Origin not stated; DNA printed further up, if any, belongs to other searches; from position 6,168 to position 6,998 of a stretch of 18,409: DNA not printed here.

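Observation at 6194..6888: GC-rich orphan gene as an insulated single-gene cassette (terminator, perfect consensus promoter, strong Shine-Dalgarno, ORF, terminator)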

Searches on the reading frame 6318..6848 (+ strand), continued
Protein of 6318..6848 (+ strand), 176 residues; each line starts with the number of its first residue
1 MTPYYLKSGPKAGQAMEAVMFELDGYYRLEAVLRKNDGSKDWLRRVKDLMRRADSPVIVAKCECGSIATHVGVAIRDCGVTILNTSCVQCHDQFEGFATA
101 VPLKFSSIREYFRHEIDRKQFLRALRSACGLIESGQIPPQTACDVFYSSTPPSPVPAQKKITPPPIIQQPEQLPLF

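Call 49: predict_structure(alignment_id=A4)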
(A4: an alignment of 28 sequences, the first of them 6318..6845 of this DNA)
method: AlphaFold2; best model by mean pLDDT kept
length: 176 residues; sequences in the alignment: 28
mean_pLDDT: 90.7   pTM: 0.79
mean pLDDT of the five models: 90.7, 90.6, 90.1, 88.1, 85.7
residues with pLDDT >= 90: 137; 70-90: 22; 50-70: 17; < 50: 0
segments of 3 or more residues with pLDDT < 50: none
pLDDT, mean of each block of 10 residues (from residue 1): 93 97 96 94 95 96 97 92 96 91 97 95 97 95 91 61 70 73
secondary structure, 60 per line:
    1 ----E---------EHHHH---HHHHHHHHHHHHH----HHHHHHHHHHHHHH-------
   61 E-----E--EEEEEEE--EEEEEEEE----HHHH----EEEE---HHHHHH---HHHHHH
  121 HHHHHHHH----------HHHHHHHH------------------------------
elements in order: H16-19 H23-35 H40-53 E70-76 E79-86 H91-94 E99-102 H106-111 H115-128 H139-146
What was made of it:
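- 6483..6632 (+): Residues 56-105: beta-hairpin region carrying the putative metal site C62, C64, C87, C90 (codons 6501-6503, 6507-6509, 6576-6578, 6585-6587), followed by the conserved VPLKFSS motif. AF2 strands are 70-76 and 79-86, with helix 91-94 (call 49).
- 6768..6830 (+): Residues 151-171: Pro/Lys-rich linker of variable length, predicted disordered. pLDDT is 61-73 (call 49).
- On Beta-clamp-binding proteins (clamp-binding-motif clients): Tail residues 151-176 have pLDDT of 61-73, against above 90 for the domain (call 49).
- AF2 with 28 sequences gives pLDDT 90.7 and pTM 0.79 (call 49).
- Tried and rejected: It succeeded with 28 sequences (call 49).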

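Call 57: fold_search(model_id=the predicted structure, library=viral)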
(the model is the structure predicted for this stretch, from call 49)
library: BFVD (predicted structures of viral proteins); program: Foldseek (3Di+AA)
matches with E <= 10: 181; with E <= 0.001: 0
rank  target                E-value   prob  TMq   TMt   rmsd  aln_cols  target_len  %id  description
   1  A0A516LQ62            2.7e-01  0.09  0.17  0.12  12.0       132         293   11  (no name in the UniProt tables at hand)
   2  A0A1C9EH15            4.1e-01  0.06  0.16  0.18  14.7       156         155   10  Uncharacterized protein [Mycobacterium phage Tonenili]
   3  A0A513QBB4            5.5e-01  0.11  0.18  0.14  14.6       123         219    8  NSP1 (Fragment) [Porcine rotavirus A]
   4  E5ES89                8.3e-01  0.04  0.17  0.11  22.1       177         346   12  (no name in the UniProt tables at hand)
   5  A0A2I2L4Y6            9.9e-01  0.09  0.18  0.30  14.6       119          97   10  Uncharacterized protein [Orpheovirus IHUMI-LCC2]
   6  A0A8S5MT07            1.1e+00  0.06  0.16  0.22  12.4       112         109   13  Uncharacterized protein [Siphoviridae sp. ctDcW16]
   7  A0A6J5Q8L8            1.1e+00  0.85  0.24  0.38   1.7        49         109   16  Uncharacterized protein [uncultured Caudovirales phage]
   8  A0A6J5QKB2            1.1e+00  0.06  0.14  0.21  20.2       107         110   13  Uncharacterized protein [uncultured Caudovirales phage]
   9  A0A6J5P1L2            1.3e+00  0.11  0.19  0.27   9.4       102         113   12  Uncharacterized protein [uncultured Caudovirales phage]
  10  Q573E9                1.4e+00  0.18  0.20  0.30   8.7        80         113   14  Uncharacterized protein ORF113 [Acidianus filamentous virus 2 (isolate Italy/Pozzuoli)]
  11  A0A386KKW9            1.4e+00  0.04  0.16  0.19  12.9       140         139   11  Uncharacterized protein [Acinetobacter phage vB_AbaM_B09_Aci01-1]
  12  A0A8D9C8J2            1.4e+00  0.04  0.18  0.11  16.2       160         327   12  Uncharacterized protein [uncultured marine phage]
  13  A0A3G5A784            1.5e+00  0.04  0.17  0.11  14.6       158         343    7  BRO-N domain protein [Hyperionvirus sp.]
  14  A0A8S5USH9            1.5e+00  0.03  0.15  0.12  18.2       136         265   12  Uncharacterized protein [Myoviridae sp. ctijX18]
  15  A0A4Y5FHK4            1.7e+00  0.02  0.13  0.13  17.4       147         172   11  Tail assembly chaperone [Lactobacillus phage 521B]
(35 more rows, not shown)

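Call 58: fold_search(model_id=the predicted structure, library=pdb)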
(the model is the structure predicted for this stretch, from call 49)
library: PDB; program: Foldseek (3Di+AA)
matches with E <= 10: 57; with E <= 0.001: 0
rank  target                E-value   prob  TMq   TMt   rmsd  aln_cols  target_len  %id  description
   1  4ask_A                1.4e+00  0.06  0.19  0.11  13.3       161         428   11  CRYSTAL STRUCTURE OF JMJD3 WITH GSK-J1 (released 2012-07-25)
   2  3avr_A                1.4e+00  0.06  0.19  0.10  13.2       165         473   10  Catalytic fragment of UTX/KDM6A bound with histone H3K27me3 peptide, N-oxyalylglycine, and Ni(II) (released 2011-10-19)
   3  6f6d_A                1.5e+00  0.04  0.16  0.08  15.2       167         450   12  The catalytic domain of KDM6B in complex with H3(17-33)K18IA21M peptide (released 2018-10-17)
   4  3t91_B                1.7e+00  0.03  0.13  0.12  16.1       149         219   10  Structure of the Phosphatase Domain of the Cell Fate Determinant SpoIIE from Bacillus subtilis (released 2011-12-07)
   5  5u7g_A                2.6e+00  0.08  0.18  0.07   5.9        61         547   13  Crystal Structure of the Catalytic Core of CBP (released 2017-06-21)
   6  5oy3_A                2.6e+00  0.04  0.18  0.08  15.8       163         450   12  The structural basis of the histone demethylase KDM6B histone 3 lysine 27 specificity (released 2017-09-20)
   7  5hpi_C                2.9e+00  0.04  0.11  0.11  10.7        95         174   13  Crystal Structure of the Double Mutant of PobR Transcription Factor Inducer Binding Domain-3-Hydroxy Benzoic Acid comp (released 2016-09-07)
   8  6r84_A                3.3e+00  0.03  0.14  0.06  24.0        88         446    7  Yeast Vms1 (Q295L)-60S ribosomal subunit complex (pre-state with Arb1) (released 2019-06-26)
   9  7me1_B                3.5e+00  0.04  0.11  0.08  11.9        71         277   17  YfeA oligomer crystal 1, form 1 (released 2021-08-25)
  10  5whm_A                3.5e+00  0.02  0.13  0.10  17.4       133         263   12  Crystal Structure of IclR Family Transcriptional Regulator from Brucella abortus (released 2017-08-23)
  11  1d3y_A                3.7e+00  0.02  0.12  0.09  12.0       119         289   10  STRUCTURE OF THE DNA TOPOISOMERASE VI A SUBUNIT (released 1999-11-05)
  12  1d3y_B                3.7e+00  0.02  0.12  0.09  12.1       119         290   10  STRUCTURE OF THE DNA TOPOISOMERASE VI A SUBUNIT (released 1999-11-05)
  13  2vac                  3.9e+00  0.04  0.13  0.16   8.2        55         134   13  Structure of N-terminal Actin Depolymerizing Factor homology (ADF-H) domain of human twinfilin-2 (released 2007-10-16)
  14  4eyu_B                3.9e+00  0.02  0.17  0.08  14.8       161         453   14  The free structure of the mouse C-terminal domain of KDM6B (released 2012-08-08)
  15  7ccc_B                4.2e+00  0.04  0.13  0.08   9.0        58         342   17  The structure of the actin filament uncapping complex mediated by twinfilin (released 2021-02-03)
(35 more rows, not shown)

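Call 59: search_protein_families(library=pfam, alignment_id=A4, max_evalue=1)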
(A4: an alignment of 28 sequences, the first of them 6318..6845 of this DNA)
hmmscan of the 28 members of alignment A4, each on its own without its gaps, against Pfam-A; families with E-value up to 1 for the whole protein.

A. member 1, window:6318-6845:+ (176 aa): 1 family
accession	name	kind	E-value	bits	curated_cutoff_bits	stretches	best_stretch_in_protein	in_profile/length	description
PF20173.3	ZnF_RZ-type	-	0.66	10.1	27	0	74-96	21-43/54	RZ type zinc finger domain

B. families by the number of members that match (of 28 scanned): 16 families
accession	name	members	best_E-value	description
PF20600.3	ExoX-like_C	4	0.015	Exodeoxyribonuclease X-like C-terminal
PF12843.12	QSregVF_b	2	0.00026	Putative quorum-sensing-regulated virulence factor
PF20173.3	ZnF_RZ-type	2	0.31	RZ type zinc finger domain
PF12647.12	RNHCP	1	0.0038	RNHCP domain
PF14116.11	YyzF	1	0.025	YyzF-like protein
PF17252.7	DUF5319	1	0.064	Family of unknown function (DUF5319)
PF20120.5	DUF6510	1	0.08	Family of unknown function (DUF6510)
PF08234.17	Spindle_Spc25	1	0.12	Chromosome segregation protein Spc25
PF11225.14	DUF3024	1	0.12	Domain of unknown function (DUF3024)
PF23475.1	zf-Tbcl_FmdE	1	0.14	FmdE treble clef zinc finger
PF02565.21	RecO_C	1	0.16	Recombination protein O C terminal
PF05964.19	FYRN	1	0.17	F/Y-rich N-terminus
PF24254.1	DUF7455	1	0.2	Domain of unknown function (DUF7455)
PF24370.1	DUF7526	1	0.21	Family of unknown function (DUF7526)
PF21255.3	DNMT3_ADD_GATA1-like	1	0.24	DNMT3, ADD PHD zinc finger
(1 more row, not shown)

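Call 60: search_protein_families(library=pfam, proteins=[P0015, P0023, P0010, P0011, P0019, P0017, P0009, P0020, P0025, P0008], max_evalue=0.5)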
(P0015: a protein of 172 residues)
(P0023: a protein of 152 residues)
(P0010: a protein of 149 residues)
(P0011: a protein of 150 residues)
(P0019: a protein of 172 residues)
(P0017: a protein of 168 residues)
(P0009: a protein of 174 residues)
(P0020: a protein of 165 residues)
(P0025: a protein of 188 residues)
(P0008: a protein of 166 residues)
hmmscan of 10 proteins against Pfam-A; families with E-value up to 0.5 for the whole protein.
P0015 (172 aa): 3 families
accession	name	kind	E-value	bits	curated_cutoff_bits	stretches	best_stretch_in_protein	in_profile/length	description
PF12843.12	QSregVF_b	-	0.00026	21.2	22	1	4-39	11-40/66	Putative quorum-sensing-regulated virulence factor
PF20120.5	DUF6510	-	0.08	13.3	26.4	1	62-113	31-82/86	Family of unknown function (DUF6510)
PF02565.21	RecO_C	-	0.16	12.1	22.1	1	51-103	60-107/157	Recombination protein O C terminal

P0023 (152 aa): 2 families
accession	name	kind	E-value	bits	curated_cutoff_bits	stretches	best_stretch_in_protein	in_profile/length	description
PF20600.3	ExoX-like_C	-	0.015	15.1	26.5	1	8-17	3-12/30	Exodeoxyribonuclease X-like C-terminal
PF12843.12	QSregVF_b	-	0.038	14.3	22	1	4-47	11-49/66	Putative quorum-sensing-regulated virulence factor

P0010 (149 aa): 1 family
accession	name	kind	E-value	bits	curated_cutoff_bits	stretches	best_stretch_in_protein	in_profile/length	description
PF20600.3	ExoX-like_C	-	0.091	12.6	26.5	1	8-17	3-12/30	Exodeoxyribonuclease X-like C-terminal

P0011 (150 aa): 0 families

P0019 (172 aa): 1 family
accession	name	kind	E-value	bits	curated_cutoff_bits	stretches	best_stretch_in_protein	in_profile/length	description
PF20600.3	ExoX-like_C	-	0.029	14.2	26.5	1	25-37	3-15/30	Exodeoxyribonuclease X-like C-terminal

P0017 (168 aa): 0 families

P0009 (174 aa): 0 families

P0020 (165 aa): 1 family
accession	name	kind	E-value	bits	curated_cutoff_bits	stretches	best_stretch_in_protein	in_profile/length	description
PF21255.3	DNMT3_ADD_GATA1-like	-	0.24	12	27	0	67-98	4-31/50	DNMT3, ADD PHD zinc finger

P0025 (188 aa): 1 family
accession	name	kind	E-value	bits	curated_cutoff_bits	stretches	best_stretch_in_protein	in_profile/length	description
PF20600.3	ExoX-like_C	-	0.17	11.7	26.5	1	9-22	2-15/30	Exodeoxyribonuclease X-like C-terminal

P0008 (166 aa): 1 family
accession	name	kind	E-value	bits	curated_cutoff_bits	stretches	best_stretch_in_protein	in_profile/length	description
PF14471.11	DUF4428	-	0.45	10.8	27.8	0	87-101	21-35/51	Domain of unknown function (DUF4428)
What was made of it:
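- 6318..6482 (+): Residues 1-55: N-terminal helical subdomain with the family motif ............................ It weakly resembles ExoX-like_C / QSregVF_b. Six of 28 members give sub-threshold Pfam hits (calls 59, 60).
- On ExoX-like_C / QSregVF_b (PF20600 / PF12843): Six of 28 members give weak hits, all at the N-terminus (calls 59, 60).
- Closest known: ExoX-like_C. Same: Six of 28 family members give weak hits at the same N-terminal position (calls 59, 60).
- The N-terminal motif weakly resembles a domain found on exonuclease X (calls 59, 60).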

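Call 61: search_solved_structures(query=A4, max_evalue=10, show_alignments=3)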
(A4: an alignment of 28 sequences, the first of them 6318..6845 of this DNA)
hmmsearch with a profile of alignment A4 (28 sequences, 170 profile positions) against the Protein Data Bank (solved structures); distinct sequences matched with E-value up to 10: 11.
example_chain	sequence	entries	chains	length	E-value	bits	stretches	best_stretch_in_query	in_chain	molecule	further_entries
8tm9_A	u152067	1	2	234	0.0008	22.5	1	19-58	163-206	D_3_633_8x peptide bound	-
8tlp_A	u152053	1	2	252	0.0012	21.9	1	19-58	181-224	D_3_633_8x, no peptide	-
1lpv_A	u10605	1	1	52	0.048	16.7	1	59-105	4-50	Doublesex protein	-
2m9a_A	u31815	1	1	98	0.83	12.6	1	48-104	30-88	E3 ubiquitin-protein ligase ZFP91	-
5tdw_A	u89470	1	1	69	1.2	12.1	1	61-97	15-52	SET domain-containing protein 3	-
5tdr_A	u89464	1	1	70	1.2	12.1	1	61-97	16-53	SET domain-containing protein 3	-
2x5r_A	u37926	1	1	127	1.5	11.8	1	13-97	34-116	HYPOTHETICAL PROTEIN ORF126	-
8frf_A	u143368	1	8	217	2.2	11.3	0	28-62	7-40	RBL7_C2_3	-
5egb_A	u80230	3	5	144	7.2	9.6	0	55-101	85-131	Histone-lysine N-methyltransferase PRDM9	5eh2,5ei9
7rkc_A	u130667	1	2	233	7.2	9.6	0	20-58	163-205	D_3_633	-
5v3g_D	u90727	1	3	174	8.3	9.4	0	55-100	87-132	PR domain zinc finger protein 9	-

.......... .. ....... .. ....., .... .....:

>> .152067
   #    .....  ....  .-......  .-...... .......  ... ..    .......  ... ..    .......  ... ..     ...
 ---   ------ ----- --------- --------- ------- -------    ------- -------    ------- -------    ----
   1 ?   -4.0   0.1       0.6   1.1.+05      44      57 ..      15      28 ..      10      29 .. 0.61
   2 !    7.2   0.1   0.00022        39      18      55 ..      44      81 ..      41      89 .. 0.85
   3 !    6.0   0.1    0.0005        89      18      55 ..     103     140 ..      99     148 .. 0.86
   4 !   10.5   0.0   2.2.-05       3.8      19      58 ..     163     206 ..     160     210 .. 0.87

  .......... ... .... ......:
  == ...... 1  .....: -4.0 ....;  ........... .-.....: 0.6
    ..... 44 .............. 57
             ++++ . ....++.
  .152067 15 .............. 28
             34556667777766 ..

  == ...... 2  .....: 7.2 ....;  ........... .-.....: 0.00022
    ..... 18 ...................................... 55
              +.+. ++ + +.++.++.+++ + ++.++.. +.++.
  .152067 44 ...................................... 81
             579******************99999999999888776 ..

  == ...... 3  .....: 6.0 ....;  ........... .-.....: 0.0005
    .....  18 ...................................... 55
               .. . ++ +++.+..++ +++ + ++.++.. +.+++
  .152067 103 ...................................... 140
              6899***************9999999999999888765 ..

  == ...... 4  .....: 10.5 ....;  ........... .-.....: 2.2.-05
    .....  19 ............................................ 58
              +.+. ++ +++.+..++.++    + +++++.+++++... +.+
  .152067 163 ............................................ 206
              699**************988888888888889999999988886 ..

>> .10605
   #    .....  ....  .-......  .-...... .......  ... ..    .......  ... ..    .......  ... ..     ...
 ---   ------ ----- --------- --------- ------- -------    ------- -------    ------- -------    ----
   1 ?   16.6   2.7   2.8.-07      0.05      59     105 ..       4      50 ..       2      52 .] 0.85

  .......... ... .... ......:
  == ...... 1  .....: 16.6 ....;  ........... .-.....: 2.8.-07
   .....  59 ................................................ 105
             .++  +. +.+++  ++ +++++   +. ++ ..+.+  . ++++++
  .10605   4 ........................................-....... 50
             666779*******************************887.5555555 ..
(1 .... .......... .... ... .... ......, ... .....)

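Call 71: search_dna_similar(query=window:6318-6845:+, collection=phages, mode=protein, max_evalue=1, max_rows=5)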
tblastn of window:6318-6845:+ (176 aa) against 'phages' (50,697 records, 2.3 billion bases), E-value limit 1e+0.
No match.

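Call 72: find_related_loci(query=A5, collection=viral_contigs, flank=5000)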
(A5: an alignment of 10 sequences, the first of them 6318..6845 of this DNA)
Query A5 (176 aa) in viral_contigs; peptide patterns used: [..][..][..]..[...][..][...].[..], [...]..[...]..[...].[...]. (x = any residue, [..] = any of these).
31 stretches matched a pattern, but none encodes a relative of the query by tblastn (E <= 1e-3).
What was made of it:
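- No phage or viral hits were found (calls 71, 72).
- Tried and rejected: A phage tblastn search and an IMG/VR scan found no relatives (calls 71, 72).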

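Call 73: find_related_loci(query=A5, collection=metagenome_contigs, flank=6000)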
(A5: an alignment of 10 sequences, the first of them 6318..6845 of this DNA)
Query A5 (176 aa) in metagenome_contigs; peptide patterns used: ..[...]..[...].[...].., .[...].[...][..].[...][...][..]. (x = any residue, [..] = any of these).
156 stretches matched a pattern; 5 encode a relative of the query (tblastn E <= 1e-3); 5 distinct loci.
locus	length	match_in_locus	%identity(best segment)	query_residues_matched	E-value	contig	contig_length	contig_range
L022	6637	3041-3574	72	1-176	4e-89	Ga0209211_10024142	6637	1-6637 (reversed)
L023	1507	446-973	39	1-176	6e-33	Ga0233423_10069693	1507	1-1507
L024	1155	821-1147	37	3-111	4e-17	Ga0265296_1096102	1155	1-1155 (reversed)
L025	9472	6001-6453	30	1-151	6e-13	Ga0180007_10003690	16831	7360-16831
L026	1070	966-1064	48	1-33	8e-7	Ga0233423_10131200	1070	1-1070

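Call 78: search_protein_families(library=padloc, proteins=[window:6318-6848:+], max_evalue=0.01)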
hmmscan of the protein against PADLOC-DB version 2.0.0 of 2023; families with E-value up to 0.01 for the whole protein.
window:6318-6848:+ (176 aa): 0 families

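Call 80: find_encoding_contigs(protein=P0015, flank=8000, max_places=1)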
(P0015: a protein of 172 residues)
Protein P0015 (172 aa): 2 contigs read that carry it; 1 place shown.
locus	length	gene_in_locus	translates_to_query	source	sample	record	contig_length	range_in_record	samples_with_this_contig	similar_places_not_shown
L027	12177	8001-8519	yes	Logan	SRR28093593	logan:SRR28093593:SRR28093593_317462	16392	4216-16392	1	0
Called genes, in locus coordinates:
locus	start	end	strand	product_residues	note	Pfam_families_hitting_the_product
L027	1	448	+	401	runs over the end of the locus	PF12704:MacB_PCD, PF02687:FtsX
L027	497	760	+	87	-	-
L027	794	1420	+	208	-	PF01036:Bac_rhodopsin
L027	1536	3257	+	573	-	PF04773:FecR, PF18915:DUF5667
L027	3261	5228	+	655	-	PF05226:CHASE2, PF00211:Guanylate_cyc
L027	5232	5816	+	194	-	-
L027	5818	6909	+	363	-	PF07907:YibE_F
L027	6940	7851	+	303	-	-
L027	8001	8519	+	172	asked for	-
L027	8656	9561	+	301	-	PF00892:EamA (weak)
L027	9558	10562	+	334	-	PF02449:Glyco_hydro_42 (weak)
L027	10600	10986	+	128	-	-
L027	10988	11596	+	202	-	PF18915:DUF5667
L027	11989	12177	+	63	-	?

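Call 81: find_encoding_contigs(protein=P0027, flank=8000, max_places=1)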
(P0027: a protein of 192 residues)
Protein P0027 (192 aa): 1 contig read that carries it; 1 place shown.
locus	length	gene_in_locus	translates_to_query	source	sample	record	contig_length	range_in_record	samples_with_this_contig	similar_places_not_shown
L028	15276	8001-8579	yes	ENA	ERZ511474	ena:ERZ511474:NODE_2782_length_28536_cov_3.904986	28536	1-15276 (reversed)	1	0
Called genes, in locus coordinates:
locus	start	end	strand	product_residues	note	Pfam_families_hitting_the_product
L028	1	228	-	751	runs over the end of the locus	PF07719:TPR_2 (faint), PF13428:TPR_14 (faint), PF13431:TPR_17 (faint), PF14559:TPR_19 (faint)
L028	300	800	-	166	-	-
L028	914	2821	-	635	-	PF22148:Fervidolysin_NPro-like (weak), PF00082:Peptidase_S8, PF00041:fn3 (faint), PF16656:Pur_ac_phosph_N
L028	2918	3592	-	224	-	PF07589:PEP_exosort_dom (weak)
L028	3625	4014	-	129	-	-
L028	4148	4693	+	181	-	-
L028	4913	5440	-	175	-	-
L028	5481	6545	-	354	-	-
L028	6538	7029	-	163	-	PF04542:Sigma70_r2, PF08281:Sigma70_r4_2, PF04545:Sigma70_r4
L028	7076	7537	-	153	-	-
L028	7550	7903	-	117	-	PF01741:MscL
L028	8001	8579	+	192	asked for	-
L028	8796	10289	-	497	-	PF01743:PolyA_pol, PF12627:PolyA_pol_RNAbd, PF01966:HD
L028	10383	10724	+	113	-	-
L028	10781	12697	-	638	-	PF03483:B3_4, PF03484:B5, PF17759:tRNA_synthFbeta, PF03147:FDX-ACB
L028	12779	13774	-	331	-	PF02912:Phe_tRNA-synt_N, PF01409:tRNA-synt_2d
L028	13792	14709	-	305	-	PF06790:UPF0259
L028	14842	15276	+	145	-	?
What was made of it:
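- One divergent member sits in a different, non-syntenic genome context (L028, call 81).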
